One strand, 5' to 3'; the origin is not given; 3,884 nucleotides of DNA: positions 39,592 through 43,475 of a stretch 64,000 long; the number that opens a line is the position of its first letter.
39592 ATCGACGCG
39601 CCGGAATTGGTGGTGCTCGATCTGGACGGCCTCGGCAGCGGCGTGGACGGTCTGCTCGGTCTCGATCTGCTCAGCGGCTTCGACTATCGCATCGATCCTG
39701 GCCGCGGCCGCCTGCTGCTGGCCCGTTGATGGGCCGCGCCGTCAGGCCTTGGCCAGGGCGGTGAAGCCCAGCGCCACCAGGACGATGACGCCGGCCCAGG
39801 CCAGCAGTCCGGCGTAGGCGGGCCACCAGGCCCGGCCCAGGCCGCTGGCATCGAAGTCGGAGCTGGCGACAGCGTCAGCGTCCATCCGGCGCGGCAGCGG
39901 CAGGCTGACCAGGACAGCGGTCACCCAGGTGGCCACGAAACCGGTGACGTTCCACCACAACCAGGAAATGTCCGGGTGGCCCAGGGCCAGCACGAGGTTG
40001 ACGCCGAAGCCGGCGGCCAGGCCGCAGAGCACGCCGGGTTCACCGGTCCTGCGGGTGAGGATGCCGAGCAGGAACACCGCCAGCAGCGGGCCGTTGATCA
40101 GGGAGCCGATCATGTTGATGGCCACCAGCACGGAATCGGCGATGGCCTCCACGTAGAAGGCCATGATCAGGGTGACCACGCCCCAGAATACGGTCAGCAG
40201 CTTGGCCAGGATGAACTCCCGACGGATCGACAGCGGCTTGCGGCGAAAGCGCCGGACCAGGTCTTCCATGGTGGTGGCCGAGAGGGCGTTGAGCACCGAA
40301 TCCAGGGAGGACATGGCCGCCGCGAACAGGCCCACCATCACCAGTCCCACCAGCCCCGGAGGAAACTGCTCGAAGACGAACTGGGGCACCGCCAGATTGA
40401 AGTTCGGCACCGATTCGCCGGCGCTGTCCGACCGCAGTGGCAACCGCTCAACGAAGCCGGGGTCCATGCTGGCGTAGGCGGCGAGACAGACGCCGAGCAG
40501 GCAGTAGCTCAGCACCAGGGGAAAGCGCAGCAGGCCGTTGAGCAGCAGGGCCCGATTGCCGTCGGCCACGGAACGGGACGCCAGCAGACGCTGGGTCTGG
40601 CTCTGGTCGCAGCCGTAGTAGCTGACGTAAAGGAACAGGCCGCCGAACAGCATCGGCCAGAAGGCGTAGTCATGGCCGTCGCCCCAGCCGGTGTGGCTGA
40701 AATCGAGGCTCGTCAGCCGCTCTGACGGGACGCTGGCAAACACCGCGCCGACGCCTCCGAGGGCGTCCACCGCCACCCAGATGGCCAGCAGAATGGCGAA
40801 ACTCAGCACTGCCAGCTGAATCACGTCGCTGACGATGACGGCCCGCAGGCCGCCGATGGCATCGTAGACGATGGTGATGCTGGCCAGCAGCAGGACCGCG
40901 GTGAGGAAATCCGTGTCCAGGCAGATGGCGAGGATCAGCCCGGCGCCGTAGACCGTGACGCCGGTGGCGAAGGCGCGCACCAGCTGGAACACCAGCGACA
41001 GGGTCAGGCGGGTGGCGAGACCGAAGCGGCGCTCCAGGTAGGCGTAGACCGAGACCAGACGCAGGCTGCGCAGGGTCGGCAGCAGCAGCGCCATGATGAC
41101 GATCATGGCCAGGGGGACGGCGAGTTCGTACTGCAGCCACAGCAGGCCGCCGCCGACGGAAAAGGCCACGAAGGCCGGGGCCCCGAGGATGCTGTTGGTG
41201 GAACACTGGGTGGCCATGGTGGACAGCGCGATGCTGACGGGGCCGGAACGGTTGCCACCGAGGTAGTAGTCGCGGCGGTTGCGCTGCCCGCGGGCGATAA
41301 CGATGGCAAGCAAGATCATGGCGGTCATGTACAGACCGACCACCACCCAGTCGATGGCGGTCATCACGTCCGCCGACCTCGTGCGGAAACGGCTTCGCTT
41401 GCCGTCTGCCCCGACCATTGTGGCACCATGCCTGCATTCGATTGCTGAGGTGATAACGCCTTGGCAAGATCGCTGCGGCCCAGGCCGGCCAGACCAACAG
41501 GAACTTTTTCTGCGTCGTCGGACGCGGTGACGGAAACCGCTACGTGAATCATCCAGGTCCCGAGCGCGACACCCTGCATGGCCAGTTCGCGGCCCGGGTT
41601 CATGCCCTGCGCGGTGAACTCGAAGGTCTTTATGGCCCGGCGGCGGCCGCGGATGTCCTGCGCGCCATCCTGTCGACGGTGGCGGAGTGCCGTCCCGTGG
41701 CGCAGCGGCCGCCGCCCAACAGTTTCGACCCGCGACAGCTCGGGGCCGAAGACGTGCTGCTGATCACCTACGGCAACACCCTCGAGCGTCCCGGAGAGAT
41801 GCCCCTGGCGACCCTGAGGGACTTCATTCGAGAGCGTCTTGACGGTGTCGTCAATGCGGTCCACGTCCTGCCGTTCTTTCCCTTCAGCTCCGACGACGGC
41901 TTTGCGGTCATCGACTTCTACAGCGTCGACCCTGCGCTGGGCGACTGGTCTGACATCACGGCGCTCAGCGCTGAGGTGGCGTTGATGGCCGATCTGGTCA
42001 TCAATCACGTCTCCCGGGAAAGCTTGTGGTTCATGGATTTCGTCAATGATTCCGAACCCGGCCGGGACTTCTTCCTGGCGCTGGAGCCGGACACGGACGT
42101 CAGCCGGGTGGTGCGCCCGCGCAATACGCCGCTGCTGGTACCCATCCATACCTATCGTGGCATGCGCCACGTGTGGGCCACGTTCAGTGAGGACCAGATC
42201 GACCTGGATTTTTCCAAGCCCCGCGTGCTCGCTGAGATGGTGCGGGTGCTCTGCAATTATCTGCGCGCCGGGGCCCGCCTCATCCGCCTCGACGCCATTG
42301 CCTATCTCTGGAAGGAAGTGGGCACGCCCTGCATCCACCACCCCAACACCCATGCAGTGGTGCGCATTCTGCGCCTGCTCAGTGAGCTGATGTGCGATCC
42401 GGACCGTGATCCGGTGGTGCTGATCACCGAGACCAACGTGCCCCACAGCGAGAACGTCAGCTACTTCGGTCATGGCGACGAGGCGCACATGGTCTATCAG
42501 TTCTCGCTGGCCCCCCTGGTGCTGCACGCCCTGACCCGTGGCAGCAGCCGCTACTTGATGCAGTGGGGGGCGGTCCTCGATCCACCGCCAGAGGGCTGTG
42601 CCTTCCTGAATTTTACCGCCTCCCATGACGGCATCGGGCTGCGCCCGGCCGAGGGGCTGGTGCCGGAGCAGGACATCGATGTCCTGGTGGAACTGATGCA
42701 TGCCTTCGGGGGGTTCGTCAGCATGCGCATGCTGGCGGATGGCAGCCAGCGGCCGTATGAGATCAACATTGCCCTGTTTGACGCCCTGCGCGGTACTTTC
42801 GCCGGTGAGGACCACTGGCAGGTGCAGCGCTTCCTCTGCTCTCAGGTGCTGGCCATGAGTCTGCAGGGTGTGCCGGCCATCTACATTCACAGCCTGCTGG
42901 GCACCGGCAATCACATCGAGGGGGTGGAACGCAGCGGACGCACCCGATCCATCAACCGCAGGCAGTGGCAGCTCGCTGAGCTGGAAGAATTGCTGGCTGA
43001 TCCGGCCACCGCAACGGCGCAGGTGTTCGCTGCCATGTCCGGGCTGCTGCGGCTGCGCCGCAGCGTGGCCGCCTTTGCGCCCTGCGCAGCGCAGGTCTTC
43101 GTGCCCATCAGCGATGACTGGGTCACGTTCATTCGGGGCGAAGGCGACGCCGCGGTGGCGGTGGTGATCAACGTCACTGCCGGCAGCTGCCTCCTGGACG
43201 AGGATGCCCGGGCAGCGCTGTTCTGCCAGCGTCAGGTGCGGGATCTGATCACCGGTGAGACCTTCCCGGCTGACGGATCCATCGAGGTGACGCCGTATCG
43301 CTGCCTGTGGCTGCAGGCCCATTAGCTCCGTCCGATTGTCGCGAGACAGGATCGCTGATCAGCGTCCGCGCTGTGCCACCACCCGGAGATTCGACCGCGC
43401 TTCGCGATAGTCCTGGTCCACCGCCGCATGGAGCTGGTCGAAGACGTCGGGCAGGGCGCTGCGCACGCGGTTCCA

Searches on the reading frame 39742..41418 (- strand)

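Call 79: search_protein_families(library=pfam, proteins=[window:39742-41418:-], max_evalue=0.0001)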
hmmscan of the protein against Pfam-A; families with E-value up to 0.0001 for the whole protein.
window:39742-41418:- (558 aa): 1 family
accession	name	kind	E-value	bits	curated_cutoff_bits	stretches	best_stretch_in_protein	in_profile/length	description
PF00474.23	SSF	-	8.4e-41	140.6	22.8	1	51-470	1-406/406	Sodium:solute symporter family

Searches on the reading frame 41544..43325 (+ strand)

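Call 98: search_protein_families(library=pfam, proteins=[window:41544-43325:+], max_evalue=0.00001)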
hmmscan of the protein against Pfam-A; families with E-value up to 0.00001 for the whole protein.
window:41544-43325:+ (593 aa): 1 family
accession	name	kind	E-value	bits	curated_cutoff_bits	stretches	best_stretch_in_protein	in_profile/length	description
PF00128.31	Alpha-amylase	-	9e-19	68.5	22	1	103-323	33-269/446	Alpha amylase, catalytic domain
